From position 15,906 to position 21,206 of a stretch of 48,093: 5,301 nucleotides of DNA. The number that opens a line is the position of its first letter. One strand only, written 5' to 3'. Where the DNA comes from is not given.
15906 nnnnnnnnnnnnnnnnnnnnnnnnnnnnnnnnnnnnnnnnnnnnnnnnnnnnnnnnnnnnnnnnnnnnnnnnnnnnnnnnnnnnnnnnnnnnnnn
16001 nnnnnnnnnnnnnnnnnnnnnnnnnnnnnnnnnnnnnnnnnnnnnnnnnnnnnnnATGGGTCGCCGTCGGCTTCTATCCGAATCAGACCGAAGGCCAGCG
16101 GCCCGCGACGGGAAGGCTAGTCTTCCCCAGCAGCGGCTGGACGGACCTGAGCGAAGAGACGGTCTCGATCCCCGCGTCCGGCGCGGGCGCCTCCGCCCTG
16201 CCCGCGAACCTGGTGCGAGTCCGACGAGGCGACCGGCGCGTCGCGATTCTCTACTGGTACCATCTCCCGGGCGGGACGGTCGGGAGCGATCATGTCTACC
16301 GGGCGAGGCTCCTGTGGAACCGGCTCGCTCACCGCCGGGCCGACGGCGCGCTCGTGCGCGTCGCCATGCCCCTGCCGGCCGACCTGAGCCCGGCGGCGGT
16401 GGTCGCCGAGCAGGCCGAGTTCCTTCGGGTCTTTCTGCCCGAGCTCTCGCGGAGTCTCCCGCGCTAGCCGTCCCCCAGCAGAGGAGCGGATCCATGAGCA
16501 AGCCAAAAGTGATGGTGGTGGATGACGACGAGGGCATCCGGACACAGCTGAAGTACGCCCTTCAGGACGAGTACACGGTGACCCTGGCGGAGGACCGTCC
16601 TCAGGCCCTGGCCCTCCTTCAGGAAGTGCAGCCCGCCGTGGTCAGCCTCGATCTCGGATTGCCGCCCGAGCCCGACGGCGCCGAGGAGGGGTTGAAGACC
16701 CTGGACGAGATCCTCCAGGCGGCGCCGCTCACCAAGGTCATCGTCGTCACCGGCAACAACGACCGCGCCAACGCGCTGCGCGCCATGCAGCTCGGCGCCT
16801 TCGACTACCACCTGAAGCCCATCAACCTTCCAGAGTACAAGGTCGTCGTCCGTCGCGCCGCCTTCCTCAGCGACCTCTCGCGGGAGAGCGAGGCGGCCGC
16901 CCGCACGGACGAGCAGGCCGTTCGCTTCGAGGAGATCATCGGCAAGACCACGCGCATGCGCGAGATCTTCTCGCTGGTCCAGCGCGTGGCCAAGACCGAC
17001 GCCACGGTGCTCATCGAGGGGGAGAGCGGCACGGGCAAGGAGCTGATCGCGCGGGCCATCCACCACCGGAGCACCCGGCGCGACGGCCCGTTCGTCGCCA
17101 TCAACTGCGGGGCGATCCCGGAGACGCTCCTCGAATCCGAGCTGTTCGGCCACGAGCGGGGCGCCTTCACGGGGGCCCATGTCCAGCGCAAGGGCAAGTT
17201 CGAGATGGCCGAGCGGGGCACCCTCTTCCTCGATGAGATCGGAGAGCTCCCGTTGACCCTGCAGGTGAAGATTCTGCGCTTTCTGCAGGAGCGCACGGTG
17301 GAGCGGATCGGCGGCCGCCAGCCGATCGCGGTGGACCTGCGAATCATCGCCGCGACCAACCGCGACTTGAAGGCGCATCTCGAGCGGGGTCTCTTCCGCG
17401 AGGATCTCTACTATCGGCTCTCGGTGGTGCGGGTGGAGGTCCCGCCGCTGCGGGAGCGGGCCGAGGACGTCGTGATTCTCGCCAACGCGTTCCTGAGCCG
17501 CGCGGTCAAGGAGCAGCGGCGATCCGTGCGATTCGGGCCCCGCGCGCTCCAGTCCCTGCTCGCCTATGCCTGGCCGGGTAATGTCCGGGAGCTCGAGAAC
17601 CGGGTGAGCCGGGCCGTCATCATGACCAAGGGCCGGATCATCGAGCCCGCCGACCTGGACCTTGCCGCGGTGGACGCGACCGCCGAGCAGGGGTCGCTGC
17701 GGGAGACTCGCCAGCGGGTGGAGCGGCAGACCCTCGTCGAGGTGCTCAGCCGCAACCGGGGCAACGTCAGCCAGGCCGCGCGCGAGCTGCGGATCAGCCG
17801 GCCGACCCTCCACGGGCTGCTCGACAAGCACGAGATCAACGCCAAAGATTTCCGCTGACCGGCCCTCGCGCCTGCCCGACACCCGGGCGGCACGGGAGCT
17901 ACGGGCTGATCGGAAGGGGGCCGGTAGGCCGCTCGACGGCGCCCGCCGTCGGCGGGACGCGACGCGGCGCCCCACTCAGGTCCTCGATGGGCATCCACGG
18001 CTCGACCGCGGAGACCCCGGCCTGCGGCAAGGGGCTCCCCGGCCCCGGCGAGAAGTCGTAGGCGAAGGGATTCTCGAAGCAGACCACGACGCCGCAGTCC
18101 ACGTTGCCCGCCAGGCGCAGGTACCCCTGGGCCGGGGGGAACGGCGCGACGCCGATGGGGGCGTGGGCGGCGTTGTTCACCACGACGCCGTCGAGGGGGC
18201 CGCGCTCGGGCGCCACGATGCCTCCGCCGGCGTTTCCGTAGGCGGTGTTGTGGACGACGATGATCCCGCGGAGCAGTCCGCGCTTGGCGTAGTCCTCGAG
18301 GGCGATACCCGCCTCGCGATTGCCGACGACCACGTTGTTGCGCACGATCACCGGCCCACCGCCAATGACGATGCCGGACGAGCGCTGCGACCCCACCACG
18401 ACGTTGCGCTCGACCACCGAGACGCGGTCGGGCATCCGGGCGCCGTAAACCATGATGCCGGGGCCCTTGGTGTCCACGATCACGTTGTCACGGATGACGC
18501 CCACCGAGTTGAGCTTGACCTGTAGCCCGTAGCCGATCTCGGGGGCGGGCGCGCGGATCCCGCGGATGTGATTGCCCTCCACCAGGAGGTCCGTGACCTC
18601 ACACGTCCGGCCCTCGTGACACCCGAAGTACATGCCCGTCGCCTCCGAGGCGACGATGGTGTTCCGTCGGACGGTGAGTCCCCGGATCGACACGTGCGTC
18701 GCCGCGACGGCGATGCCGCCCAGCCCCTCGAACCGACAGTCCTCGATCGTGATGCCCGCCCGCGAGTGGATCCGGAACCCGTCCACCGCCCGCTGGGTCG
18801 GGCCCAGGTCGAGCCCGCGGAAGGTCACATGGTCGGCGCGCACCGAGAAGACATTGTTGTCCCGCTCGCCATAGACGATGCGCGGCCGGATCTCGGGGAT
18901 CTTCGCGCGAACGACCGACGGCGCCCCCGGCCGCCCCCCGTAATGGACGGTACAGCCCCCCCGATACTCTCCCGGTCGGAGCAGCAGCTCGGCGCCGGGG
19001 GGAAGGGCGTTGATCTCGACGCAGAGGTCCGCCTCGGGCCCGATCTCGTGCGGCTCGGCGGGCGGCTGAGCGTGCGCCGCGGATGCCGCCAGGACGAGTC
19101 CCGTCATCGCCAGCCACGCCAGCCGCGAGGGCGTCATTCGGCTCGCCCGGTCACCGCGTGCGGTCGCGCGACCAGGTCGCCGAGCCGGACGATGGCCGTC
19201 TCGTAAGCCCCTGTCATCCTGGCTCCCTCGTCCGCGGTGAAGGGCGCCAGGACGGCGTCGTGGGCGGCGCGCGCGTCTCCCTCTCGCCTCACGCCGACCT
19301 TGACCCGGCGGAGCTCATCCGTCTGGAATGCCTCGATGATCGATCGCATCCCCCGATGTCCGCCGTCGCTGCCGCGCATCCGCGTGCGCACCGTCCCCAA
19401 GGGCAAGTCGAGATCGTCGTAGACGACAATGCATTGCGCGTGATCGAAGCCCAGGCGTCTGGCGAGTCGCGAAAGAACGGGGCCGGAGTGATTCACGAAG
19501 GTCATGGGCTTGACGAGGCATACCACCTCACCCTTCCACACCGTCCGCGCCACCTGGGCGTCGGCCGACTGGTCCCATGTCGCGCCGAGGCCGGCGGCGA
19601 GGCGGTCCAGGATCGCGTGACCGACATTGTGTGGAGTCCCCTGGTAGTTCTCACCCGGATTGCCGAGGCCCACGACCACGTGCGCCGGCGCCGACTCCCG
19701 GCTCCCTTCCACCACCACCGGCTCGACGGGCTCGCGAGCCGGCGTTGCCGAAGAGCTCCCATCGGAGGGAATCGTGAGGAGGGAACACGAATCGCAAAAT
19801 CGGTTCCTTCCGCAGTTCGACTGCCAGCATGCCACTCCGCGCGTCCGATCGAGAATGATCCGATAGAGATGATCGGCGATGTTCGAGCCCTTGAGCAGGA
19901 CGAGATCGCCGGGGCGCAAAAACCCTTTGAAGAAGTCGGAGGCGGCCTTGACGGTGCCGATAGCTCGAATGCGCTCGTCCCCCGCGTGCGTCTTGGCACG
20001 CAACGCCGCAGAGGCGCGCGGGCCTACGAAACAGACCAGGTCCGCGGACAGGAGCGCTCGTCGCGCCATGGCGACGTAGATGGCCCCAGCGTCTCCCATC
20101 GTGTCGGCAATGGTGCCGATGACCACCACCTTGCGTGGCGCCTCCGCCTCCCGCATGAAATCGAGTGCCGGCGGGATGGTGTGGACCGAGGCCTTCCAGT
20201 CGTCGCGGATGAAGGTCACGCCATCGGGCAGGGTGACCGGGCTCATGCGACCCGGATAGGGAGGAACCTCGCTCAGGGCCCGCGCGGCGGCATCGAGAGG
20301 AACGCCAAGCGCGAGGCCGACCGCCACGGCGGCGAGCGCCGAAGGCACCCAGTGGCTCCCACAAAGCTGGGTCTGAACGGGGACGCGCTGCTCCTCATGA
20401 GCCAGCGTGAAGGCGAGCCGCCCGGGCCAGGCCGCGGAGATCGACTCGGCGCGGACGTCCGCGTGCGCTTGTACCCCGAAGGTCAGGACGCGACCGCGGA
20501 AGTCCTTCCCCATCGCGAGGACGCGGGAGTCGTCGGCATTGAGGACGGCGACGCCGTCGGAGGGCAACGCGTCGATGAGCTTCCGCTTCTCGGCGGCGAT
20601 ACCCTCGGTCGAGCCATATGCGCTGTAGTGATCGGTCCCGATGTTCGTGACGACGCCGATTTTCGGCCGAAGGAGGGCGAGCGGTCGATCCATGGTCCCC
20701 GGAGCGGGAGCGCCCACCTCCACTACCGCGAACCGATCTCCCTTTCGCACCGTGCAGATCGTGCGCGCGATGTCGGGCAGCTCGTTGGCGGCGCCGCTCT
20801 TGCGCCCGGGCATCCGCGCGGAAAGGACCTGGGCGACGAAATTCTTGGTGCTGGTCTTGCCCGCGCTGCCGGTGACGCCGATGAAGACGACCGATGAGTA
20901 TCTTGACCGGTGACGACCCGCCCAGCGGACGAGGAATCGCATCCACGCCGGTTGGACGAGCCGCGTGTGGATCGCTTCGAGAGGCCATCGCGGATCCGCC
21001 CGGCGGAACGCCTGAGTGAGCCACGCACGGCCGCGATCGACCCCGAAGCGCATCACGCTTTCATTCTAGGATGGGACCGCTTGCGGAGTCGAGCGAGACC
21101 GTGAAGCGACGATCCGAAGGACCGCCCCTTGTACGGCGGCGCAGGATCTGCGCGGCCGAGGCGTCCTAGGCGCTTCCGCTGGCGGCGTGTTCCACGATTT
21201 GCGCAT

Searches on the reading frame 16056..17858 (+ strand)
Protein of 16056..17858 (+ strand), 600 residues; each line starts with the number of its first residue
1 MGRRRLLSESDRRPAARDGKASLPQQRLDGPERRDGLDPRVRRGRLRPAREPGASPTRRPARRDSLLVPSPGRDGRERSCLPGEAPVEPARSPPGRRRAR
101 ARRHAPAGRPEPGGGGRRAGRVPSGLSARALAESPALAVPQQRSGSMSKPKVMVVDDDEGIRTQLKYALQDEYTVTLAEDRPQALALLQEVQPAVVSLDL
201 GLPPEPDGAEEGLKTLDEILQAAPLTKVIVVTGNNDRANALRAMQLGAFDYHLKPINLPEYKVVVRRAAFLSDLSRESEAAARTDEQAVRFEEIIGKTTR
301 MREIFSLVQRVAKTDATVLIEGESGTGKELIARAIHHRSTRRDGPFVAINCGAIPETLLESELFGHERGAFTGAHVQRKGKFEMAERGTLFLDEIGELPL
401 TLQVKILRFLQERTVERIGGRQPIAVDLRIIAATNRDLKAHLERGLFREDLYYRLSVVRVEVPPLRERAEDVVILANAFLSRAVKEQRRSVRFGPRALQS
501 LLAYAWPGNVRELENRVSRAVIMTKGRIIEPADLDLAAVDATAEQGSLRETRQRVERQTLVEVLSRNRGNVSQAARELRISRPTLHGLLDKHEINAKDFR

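Call 10: search_protein_families(library=pfam, proteins=[window:16056-17858:+], max_evalue=0.0001)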
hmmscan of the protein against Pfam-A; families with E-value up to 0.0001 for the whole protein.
window:16056-17858:+ (600 aa): 6 families
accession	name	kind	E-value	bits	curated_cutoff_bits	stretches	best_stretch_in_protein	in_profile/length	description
PF00158.32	Sigma54_activat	-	5.2e-74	247.9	20.2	1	294-460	1-167/168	Sigma-54 interaction domain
PF25601.1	AAA_lid_14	-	6.9e-23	80.7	27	1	466-545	1-81/87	AAA+ ATPase lid domain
PF14532.12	Sigma54_activ_2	-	1.9e-22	80.5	25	1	295-465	1-138/138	Sigma-54 interaction domain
PF00072.30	Response_reg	-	2.7e-18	66.6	30.2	1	152-261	1-106/111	Response regulator receiver domain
PF02954.25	HTH_8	-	4.1e-09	36.5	22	1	553-586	3-36/42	Bacterial regulatory protein, Fis family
PF07728.20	AAA_5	-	1.3e-06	28.9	22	1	318-436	2-123/139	AAA domain (dynein-related subfamily)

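Call 11: search_protein_families(library=ncbifam, proteins=[window:16056-17858:+], max_evalue=0.00001)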
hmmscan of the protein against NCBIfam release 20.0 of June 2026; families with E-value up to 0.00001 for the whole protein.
window:16056-17858:+ (600 aa): 63 families (the best 25 are shown)
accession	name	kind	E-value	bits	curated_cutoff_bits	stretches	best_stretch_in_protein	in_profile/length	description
TIGR02915.1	PEP_resp_reg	equivalog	4.5e-177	589.4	502.6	1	153-594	2-444/445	PEP-CTERM-box response regulator transcription factor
NF008469.0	PRK11361.1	equivalog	5.7e-135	450.6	714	1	150-596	5-458/461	acetoacetate metabolism transcriptional regulator AtoC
TIGR01818.1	ntrC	equivalog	2.6e-122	408.9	558.6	1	152-538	1-381/463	nitrogen regulation protein NR(I)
TIGR01817.1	nifA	equivalog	1.7e-111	373.7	528.85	1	278-552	182-454/534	nif-specific transcriptional activator NifA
NF041552.1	TF_PrdR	equivalog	7e-107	358.1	795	1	286-591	263-575/577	sigma-54 dependent transcriptional regulator PrdR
NF007689.0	PRK10365.1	equivalog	2.1e-105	353.1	760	1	151-586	7-436/441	sigma-54-dependent response regulator transcription factor ZraR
NF003451.0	PRK05022.1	equivalog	2.9e-105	352.9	476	1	273-591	167-507/512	nitric oxide reductase transcriptional regulator NorR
NF011695.0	PRK15115.1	equivalog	7.2e-105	351.3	763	1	151-600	8-444/445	two-component system response regulator GlrR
NF008176.1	PRK10923.1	equivalog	2.8e-99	332.8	620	1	147-542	1-389/469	nitrogen regulation protein NR(I)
NF051870.1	NAssimRespRegNtrX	equivalog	5.1e-97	325.6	600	1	151-587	3-445/452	nitrogen assimilation response regulator NtrX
NF041946.1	LuxO_transreg_Vib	equivalog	8.7e-97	324.8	800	1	173-537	21-383/463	quorum-sensing sigma-54 dependent transcriptional regulator LuxO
TIGR02329.1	propionate_PrpR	equivalog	4.2e-95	319.4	499.2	1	286-588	206-523/526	propionate catabolism operon regulatory protein PrpR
NF038308.1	RNA_repair_RtcR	equivalog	7.1e-95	318.8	650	1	273-566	161-462/530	RNA repair transcriptional activator RtcR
NF050807.1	TransRegFlbDCaul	equivalog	4.1e-93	312.7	750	1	218-590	62-436/454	sigma-54-dependent transcriptional regulator FlbD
NF011953.0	PRK15424.1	equivalog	1.8e-91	307.4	703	1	275-591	202-533/538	propionate catabolism operon regulatory protein PrpR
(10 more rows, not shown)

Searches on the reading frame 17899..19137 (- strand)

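Call 31: search_protein_families(library=pfam, proteins=[window:17899-19137:-], max_evalue=0.0001)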
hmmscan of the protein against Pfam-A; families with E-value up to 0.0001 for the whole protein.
window:17899-19137:- (412 aa): 2 families
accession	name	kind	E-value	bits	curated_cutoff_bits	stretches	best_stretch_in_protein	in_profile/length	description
PF13229.12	Beta_helix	-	2.3e-16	60.2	25.9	1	185-313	12-124/158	Right handed beta helix region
PF05048.19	NosD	-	3.1e-08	33.7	23.6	0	202-307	60-153/212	Periplasmic copper-binding protein (NosD)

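Call 65: search_protein_families(library=ncbifam, proteins=[window:17899-19137:-], max_evalue=1e-8)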
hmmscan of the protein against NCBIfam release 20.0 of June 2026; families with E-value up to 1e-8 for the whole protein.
window:17899-19137:- (412 aa): 0 families

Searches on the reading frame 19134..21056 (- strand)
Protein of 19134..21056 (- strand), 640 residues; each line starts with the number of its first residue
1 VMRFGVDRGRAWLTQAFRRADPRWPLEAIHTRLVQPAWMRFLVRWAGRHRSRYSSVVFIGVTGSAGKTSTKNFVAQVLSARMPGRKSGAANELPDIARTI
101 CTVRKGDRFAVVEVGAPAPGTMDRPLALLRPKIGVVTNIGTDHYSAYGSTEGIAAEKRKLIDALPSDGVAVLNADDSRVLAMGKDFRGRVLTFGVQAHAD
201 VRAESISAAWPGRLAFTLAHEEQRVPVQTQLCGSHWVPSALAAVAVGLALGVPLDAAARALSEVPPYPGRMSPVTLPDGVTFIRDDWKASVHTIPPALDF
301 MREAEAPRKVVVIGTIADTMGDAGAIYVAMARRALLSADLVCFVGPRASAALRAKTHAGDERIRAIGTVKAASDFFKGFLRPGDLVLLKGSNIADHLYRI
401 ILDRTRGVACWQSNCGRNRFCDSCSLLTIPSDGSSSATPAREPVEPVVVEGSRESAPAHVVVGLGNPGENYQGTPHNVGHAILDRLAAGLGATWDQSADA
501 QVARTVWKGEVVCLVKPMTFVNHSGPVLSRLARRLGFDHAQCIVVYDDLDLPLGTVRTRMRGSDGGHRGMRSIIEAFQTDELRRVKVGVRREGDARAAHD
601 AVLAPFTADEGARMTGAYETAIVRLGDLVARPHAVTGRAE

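Call 31: search_protein_families(library=pfam, proteins=[window:19134-21056:-], max_evalue=0.0001)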
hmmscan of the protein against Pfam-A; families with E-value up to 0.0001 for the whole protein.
window:19134-21056:- (640 aa): 3 families
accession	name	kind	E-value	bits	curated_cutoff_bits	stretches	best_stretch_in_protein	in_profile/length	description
PF01195.25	Pept_tRNA_hydro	-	2.7e-45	154.9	27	1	460-623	1-165/183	Peptidyl-tRNA hydrolase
PF08245.18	Mur_ligase_M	-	4.7e-33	115.3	24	1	61-246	1-199/200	Mur ligase middle domain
PF02875.26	Mur_ligase_C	-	4.2e-12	47.4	28.4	1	269-391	1-126/127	Mur ligase, glutamate ligase domain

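Call 65: search_protein_families(library=ncbifam, proteins=[window:19134-21056:-], max_evalue=1e-8)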
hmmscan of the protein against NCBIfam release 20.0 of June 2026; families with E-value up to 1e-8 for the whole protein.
window:19134-21056:- (640 aa): 17 families
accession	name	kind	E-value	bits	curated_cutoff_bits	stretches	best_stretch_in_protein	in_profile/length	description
TIGR01143.1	murF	subfamily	1.6e-62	211.8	288.6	1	42-393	61-408/418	UDP-N-acetylmuramoyl-tripeptide--D-alanyl-D-alanine ligase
NF008896.0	PRK11929.1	equivalog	1.8e-57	194.9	1023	1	39-394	588-947/965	bifunctional UDP-N-acetylmuramoyl-L-alanyl-D-glutamate--2,6-diaminopimelate ligase MurE/UDP-N-acetylmuramoyl-tripeptide--D-alanyl-D-alanine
TIGR00447.2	pth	equivalog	3.5e-43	147.4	100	1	460-621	2-165/172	aminoacyl-tRNA hydrolase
NF008041.0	PRK10773.1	equivalog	8.5e-35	120.3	551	1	56-332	100-378/453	UDP-N-acetylmuramoyl-tripeptide--D-alanyl-D-alanine ligase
NF010693.0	PRK14093.1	equivalog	5e-29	101.3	544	1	46-392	99-453/479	UDP-N-acetylmuramoylalanyl-D-glutamyl-2,6-diaminopimelate--D-alanyl-D-alanine ligase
NF001126.0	PRK00139.1-4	equivalog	5.8e-25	87.8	373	1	105-314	170-375/486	UDP-N-acetylmuramoyl-L-alanyl-D-glutamate--2,6-diaminopimelate ligase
NF008897.0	PRK11930.1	equivalog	8.3e-24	83.6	804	1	39-391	91-441/822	bifunctional UDP-N-acetylmuramoyl-tripeptide:D-alanyl-D-alanine ligase/alanine racemase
TIGR01087.1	murD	equivalog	1.4e-20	73.8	211.95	1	57-303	105-340/441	UDP-N-acetylmuramoyl-L-alanine--D-glutamate ligase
NF001124.0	PRK00139.1-2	equivalog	3.4e-19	69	476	1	130-341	198-408/500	UDP-N-acetylmuramoyl-L-alanyl-D-glutamate--2,6-diaminopimelate ligase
TIGR01085.1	murE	subfamily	7.2e-19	68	257.3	1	57-314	86-365/472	UDP-N-acetylmuramyl-tripeptide synthetase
TIGR01082.1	murC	equivalog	1.2e-18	67.4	335.1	1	59-303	103-339/449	UDP-N-acetylmuramate--L-alanine ligase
NF010623.0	PRK14016.1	subfamily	1.4e-15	56.6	877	1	58-319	482-771/871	cyanophycin synthetase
NF053645.1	pMurC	equivalog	1.5e-15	56.9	560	1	59-200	105-250/492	pseudomurein biosynthesis peptide ligase pMurC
TIGR02068.2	cya_phycin_syn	equivalog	2.2e-13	49.2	850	1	120-319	554-769/862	cyanophycin synthetase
NF053648.1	pMurE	equivalog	4.3e-11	42.2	600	1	129-270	188-320/464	pseudomurein biosynthesis peptide ligase pMurE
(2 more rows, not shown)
